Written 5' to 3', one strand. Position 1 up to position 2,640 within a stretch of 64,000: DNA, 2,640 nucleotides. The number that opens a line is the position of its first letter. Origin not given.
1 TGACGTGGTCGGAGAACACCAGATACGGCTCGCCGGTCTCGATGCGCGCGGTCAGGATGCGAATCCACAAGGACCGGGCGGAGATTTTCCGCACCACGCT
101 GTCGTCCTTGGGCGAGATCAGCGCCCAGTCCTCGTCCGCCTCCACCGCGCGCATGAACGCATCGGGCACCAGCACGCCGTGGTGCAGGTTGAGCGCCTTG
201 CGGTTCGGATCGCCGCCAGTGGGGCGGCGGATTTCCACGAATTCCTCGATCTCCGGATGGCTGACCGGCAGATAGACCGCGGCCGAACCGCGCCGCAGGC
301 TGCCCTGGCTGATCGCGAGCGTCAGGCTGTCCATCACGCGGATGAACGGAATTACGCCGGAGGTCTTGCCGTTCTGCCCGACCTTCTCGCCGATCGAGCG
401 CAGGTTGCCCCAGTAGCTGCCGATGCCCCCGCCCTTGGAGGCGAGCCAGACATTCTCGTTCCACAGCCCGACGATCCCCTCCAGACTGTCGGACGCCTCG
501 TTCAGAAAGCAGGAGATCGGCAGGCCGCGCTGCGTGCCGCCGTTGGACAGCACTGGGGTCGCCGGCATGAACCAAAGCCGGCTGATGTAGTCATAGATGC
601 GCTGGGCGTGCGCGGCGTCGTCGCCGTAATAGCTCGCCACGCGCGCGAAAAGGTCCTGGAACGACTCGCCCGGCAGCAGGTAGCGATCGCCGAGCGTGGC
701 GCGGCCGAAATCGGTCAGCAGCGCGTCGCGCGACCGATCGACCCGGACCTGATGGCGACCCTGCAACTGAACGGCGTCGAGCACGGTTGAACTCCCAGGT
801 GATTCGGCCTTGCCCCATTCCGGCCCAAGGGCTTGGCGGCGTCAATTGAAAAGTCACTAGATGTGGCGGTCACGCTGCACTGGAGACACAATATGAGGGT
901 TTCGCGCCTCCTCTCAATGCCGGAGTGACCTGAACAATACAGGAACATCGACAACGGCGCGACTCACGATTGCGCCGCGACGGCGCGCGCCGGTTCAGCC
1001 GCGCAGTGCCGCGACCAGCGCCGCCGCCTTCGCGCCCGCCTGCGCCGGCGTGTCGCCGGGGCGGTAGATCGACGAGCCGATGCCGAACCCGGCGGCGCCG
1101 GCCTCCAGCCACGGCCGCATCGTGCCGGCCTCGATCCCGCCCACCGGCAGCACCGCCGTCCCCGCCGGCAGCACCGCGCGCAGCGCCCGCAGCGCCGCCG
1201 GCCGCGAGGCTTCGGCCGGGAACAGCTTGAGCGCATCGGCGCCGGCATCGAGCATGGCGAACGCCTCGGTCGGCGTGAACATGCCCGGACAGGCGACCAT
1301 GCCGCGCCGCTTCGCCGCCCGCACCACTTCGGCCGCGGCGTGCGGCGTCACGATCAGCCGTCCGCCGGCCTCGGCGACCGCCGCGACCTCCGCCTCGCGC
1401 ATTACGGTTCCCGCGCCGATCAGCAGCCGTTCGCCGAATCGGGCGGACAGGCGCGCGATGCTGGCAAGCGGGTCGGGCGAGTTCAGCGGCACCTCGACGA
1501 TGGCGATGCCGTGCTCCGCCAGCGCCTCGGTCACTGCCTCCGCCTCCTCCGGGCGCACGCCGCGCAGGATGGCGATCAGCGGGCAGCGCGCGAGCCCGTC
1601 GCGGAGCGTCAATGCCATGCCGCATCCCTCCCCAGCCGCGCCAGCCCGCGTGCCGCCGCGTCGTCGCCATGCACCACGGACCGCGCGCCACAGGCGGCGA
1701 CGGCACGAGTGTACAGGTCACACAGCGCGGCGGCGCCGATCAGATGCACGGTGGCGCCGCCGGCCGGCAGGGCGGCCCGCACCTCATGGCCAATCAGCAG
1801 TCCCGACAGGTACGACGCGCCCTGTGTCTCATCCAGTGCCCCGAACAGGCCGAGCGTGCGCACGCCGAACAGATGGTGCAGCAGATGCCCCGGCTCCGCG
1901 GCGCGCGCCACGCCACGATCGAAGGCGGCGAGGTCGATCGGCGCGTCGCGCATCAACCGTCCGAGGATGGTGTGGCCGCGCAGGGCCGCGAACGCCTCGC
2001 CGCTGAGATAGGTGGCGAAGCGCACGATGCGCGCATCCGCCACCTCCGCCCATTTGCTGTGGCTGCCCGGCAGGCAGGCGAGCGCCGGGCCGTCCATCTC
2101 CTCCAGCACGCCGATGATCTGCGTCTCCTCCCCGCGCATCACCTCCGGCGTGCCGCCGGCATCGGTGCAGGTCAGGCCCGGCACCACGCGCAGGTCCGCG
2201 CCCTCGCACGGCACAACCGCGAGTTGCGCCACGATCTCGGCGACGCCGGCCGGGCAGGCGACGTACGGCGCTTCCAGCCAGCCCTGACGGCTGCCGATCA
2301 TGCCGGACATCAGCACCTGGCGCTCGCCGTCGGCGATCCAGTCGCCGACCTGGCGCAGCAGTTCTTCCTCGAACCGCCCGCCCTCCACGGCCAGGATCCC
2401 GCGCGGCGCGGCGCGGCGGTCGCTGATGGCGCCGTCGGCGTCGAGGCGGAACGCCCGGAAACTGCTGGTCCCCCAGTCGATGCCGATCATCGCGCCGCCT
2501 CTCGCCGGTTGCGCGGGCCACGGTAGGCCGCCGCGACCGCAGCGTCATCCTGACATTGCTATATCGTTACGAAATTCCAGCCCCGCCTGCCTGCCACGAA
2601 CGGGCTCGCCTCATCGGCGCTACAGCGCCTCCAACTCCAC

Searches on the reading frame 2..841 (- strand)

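Call 79: search_protein_families(library=pfam, proteins=[window:2-841:-], max_evalue=0.0001)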
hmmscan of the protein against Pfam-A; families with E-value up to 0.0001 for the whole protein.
window:2-841:- (280 aa): 2 families
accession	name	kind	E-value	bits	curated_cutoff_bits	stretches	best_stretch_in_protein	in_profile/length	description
PF02867.20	Ribonuc_red_lgC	-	9e-46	157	23.9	1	110-280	2-194/523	Ribonucleotide reductase, barrel domain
PF00317.26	Ribonuc_red_lgN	-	1.1e-16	61.1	28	1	41-106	2-77/77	Ribonucleotide reductase, all-alpha domain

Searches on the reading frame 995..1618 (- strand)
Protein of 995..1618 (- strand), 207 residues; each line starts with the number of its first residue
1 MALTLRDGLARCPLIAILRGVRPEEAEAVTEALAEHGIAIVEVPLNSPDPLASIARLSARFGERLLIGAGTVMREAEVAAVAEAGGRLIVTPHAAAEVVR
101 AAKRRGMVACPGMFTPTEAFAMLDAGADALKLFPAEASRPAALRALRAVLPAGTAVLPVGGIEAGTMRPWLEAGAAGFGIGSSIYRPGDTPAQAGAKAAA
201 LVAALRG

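Call 49: search_protein_families(library=pfam, proteins=[window:995-1618:-], max_evalue=0.001)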
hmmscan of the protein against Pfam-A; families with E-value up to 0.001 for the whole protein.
window:995-1618:- (207 aa): 1 family
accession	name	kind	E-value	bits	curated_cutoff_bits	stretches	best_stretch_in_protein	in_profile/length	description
PF01081.25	Aldolase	-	2.3e-28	99.4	27.8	1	9-184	5-179/196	KDPG and KHG aldolase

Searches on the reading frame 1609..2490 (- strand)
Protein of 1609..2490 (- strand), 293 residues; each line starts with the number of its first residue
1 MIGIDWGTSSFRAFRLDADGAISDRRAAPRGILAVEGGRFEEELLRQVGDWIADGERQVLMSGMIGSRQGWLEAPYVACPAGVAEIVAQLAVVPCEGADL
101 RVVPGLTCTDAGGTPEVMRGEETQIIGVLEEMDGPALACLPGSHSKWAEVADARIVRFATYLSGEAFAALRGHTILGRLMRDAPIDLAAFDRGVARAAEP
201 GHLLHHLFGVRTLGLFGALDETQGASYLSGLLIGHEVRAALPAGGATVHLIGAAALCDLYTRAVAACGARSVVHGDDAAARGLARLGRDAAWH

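Call 49: search_protein_families(library=pfam, proteins=[window:1609-2490:-], max_evalue=0.001)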
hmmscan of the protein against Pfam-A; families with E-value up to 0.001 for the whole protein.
window:1609-2490:- (293 aa): 1 family
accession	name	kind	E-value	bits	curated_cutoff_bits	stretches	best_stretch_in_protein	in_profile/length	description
PF05035.17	DGOK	-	4.9e-97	324.7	25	1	5-285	1-280/281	2-keto-3-deoxy-galactonokinase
